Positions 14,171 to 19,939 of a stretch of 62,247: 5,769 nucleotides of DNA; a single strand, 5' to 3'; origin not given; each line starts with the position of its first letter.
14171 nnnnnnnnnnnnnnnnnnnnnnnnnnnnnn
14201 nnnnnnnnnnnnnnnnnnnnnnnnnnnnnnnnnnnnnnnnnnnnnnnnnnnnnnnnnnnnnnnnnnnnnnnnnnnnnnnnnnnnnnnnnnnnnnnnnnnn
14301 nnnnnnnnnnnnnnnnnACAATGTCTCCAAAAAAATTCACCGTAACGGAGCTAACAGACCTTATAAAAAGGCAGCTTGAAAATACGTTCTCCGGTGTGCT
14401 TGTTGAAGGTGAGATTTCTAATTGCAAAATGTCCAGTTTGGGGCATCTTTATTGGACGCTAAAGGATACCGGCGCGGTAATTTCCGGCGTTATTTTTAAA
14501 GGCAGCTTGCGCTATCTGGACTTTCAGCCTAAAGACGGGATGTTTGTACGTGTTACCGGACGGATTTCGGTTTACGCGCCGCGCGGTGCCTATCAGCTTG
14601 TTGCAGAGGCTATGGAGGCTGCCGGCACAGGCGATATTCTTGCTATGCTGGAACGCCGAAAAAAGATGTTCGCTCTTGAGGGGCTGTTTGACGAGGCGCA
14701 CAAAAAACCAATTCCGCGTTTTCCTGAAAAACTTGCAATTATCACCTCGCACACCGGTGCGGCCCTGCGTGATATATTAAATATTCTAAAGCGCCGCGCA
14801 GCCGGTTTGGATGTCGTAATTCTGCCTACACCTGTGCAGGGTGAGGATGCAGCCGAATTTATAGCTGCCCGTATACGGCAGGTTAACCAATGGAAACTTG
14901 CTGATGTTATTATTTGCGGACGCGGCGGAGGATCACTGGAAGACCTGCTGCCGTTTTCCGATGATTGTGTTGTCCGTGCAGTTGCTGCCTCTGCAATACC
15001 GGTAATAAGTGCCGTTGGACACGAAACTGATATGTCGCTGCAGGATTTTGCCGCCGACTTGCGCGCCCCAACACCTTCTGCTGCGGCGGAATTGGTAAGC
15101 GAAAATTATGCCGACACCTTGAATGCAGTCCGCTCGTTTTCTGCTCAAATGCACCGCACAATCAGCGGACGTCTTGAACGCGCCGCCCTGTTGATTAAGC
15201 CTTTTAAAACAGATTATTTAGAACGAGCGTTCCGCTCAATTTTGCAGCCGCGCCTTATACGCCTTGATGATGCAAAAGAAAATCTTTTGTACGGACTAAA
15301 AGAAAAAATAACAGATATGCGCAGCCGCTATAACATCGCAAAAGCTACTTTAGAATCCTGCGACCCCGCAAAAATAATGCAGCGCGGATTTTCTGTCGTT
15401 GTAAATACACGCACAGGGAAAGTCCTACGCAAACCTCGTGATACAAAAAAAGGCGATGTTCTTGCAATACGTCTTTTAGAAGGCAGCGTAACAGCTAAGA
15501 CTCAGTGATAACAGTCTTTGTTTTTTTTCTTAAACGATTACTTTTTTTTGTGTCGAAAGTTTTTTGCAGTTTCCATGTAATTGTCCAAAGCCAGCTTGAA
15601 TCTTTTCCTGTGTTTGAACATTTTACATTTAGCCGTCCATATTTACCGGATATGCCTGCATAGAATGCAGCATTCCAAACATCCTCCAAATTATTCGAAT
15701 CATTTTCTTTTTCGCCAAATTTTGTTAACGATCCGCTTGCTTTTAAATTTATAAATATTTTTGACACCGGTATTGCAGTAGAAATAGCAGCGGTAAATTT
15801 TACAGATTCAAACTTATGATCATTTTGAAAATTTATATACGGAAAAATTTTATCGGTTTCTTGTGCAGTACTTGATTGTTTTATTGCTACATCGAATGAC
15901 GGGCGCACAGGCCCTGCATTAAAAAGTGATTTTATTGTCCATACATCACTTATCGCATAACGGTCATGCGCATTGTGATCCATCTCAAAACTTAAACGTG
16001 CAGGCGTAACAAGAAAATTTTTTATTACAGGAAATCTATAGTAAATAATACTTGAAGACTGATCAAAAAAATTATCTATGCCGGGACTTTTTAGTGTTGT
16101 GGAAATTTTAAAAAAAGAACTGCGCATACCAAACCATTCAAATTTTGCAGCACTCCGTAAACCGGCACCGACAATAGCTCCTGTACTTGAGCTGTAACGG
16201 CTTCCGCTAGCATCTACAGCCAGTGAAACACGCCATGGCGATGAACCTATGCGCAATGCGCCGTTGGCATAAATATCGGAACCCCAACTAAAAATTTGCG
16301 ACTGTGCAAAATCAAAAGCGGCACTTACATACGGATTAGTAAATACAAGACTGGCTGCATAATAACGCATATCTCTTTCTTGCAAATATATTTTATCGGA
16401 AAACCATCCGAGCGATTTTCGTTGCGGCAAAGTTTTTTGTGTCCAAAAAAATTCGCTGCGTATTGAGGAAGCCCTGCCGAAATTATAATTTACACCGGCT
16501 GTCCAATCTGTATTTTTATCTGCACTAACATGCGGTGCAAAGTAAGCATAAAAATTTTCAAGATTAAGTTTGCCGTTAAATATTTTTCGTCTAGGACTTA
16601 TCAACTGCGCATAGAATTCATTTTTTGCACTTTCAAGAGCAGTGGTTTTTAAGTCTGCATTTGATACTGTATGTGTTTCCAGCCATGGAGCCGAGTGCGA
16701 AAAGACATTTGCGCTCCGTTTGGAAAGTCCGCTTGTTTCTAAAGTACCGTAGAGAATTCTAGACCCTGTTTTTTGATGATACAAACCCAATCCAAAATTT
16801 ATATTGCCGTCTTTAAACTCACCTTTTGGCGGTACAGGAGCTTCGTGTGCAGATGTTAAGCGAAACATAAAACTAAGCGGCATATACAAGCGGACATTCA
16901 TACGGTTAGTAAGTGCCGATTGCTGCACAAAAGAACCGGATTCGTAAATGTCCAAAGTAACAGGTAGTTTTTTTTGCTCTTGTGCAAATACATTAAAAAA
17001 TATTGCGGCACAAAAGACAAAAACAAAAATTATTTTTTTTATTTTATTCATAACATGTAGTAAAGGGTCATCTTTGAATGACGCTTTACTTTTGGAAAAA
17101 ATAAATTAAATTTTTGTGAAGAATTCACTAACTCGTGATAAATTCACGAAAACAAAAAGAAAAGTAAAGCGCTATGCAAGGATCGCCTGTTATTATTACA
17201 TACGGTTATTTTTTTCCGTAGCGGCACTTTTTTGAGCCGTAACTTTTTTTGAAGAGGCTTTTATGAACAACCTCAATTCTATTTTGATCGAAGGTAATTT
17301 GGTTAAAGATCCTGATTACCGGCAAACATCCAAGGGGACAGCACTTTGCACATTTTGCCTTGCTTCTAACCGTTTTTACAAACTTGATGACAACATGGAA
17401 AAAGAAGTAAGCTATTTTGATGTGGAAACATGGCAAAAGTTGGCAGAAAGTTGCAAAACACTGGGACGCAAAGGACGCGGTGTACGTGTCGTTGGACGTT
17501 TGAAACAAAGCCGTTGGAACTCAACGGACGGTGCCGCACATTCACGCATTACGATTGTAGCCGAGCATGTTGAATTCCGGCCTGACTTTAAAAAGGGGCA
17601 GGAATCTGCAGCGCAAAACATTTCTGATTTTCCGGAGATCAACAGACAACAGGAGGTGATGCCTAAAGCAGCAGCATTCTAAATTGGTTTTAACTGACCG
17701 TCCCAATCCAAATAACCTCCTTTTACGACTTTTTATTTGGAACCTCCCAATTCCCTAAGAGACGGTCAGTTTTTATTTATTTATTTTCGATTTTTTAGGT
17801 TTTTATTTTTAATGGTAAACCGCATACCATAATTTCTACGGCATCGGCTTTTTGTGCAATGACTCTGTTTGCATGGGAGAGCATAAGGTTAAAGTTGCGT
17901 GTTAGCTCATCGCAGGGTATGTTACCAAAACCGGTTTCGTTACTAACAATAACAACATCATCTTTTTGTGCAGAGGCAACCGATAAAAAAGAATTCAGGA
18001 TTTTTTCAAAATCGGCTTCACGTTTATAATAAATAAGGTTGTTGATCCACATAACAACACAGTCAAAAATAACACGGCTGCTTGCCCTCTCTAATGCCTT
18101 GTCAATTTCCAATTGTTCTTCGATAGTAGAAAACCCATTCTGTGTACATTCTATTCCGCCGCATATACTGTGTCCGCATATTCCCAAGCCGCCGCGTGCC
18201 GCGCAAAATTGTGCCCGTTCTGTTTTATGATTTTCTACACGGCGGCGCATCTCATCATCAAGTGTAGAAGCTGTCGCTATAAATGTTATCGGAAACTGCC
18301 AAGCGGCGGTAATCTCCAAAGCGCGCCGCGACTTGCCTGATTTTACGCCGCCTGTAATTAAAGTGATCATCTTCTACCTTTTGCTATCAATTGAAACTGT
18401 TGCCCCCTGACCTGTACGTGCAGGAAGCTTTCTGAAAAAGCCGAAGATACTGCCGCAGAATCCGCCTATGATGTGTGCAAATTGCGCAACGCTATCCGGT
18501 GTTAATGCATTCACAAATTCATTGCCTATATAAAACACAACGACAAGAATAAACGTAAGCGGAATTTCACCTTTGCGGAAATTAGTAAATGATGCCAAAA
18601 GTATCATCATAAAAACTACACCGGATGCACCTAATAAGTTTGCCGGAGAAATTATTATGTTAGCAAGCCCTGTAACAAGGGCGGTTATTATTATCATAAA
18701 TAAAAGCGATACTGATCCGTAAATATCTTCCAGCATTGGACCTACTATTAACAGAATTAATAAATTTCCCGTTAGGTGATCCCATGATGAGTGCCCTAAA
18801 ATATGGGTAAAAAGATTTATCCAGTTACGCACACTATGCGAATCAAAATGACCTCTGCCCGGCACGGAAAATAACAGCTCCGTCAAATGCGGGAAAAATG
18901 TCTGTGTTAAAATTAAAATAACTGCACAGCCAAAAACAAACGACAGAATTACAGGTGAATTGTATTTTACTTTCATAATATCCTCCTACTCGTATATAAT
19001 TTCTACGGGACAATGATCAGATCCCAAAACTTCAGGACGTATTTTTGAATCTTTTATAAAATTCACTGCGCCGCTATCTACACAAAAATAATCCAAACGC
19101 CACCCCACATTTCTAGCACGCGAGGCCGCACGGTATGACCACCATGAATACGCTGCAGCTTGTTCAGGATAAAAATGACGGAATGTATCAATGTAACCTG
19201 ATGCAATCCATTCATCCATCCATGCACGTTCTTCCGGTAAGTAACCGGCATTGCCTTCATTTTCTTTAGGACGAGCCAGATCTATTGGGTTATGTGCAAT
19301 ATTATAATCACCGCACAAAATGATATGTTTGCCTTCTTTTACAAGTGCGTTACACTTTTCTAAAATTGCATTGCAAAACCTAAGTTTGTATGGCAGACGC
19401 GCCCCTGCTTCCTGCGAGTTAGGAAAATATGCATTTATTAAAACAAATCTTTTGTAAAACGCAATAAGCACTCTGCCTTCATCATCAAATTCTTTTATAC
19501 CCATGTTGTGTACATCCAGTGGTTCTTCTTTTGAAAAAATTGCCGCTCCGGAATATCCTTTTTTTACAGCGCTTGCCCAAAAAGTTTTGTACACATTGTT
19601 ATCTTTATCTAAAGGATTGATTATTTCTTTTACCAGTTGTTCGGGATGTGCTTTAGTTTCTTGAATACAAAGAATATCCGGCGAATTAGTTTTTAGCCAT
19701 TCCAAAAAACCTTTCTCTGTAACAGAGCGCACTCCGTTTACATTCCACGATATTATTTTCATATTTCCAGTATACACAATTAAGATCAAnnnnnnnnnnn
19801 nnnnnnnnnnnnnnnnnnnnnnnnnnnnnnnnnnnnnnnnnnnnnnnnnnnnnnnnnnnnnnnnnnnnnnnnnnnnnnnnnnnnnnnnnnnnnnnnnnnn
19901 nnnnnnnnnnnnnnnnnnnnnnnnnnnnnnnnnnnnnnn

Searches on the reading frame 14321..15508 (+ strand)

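Call 64: search_protein_families(library=pfam, max_evalue=0.00001, proteins=[window:14321-15508:+])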
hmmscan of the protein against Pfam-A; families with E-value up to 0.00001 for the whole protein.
window:14321-15508:+ (395 aa): 3 families
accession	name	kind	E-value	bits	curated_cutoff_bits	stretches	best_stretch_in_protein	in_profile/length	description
PF02601.20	Exonuc_VII_L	-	4.6e-82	276.5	35.9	2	122-338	1-215/315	Exonuclease VII, large subunit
PF13742.12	tRNA_anti_2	-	6.1e-29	100.5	27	1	6-99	1-95/95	OB-fold nucleic acid binding domain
PF01336.31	tRNA_anti-codon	-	4.9e-11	42.9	27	1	26-99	1-73/75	OB-fold nucleic acid binding domain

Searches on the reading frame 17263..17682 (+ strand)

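Call 96: search_protein_families(library=pfam, max_evalue=0.00001, proteins=[window:17263-17682:+])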
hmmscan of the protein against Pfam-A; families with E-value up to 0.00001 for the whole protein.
window:17263-17682:+ (139 aa): 1 family
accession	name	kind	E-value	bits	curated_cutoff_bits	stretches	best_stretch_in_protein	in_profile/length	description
PF00436.31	SSB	-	1.2e-25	90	26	1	4-105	1-103/104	Single-strand binding protein family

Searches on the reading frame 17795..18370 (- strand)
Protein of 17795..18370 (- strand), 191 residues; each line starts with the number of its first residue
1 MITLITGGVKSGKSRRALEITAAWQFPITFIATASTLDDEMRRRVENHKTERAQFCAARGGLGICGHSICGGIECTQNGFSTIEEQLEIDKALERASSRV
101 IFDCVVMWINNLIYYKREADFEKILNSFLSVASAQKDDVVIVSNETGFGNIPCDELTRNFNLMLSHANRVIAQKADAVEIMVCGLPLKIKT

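Call 89: search_protein_families(library=pfam, max_evalue=0.00001, proteins=[window:17795-18370:-])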
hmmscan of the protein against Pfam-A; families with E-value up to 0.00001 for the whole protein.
window:17795-18370:- (191 aa): 1 family
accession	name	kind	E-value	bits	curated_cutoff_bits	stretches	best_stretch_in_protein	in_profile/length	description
PF02283.22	CobU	-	2e-40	138.5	27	2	78-189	52-168/168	Cobinamide kinase / cobinamide phosphate guanyltransferase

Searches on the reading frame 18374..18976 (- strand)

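Call 89: search_protein_families(library=pfam, max_evalue=0.00001, proteins=[window:18374-18976:-])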
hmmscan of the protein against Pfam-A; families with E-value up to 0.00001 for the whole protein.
window:18374-18976:- (200 aa): 1 family
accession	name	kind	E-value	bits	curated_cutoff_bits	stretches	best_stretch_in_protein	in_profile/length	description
PF01694.28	Rhomboid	-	7.1e-20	72.1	22.6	1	51-181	3-139/143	Rhomboid domain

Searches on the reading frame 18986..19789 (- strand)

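Call 89: search_protein_families(library=pfam, max_evalue=0.00001, proteins=[window:18986-19789:-])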
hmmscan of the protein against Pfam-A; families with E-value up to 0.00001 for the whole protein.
window:18986-19789:- (267 aa): 1 family
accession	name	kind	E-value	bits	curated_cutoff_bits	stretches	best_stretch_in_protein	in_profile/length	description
PF03372.29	Exo_endo_phos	-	1.4e-29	103.8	24.5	1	13-259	1-225/225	Endonuclease/Exonuclease/phosphatase family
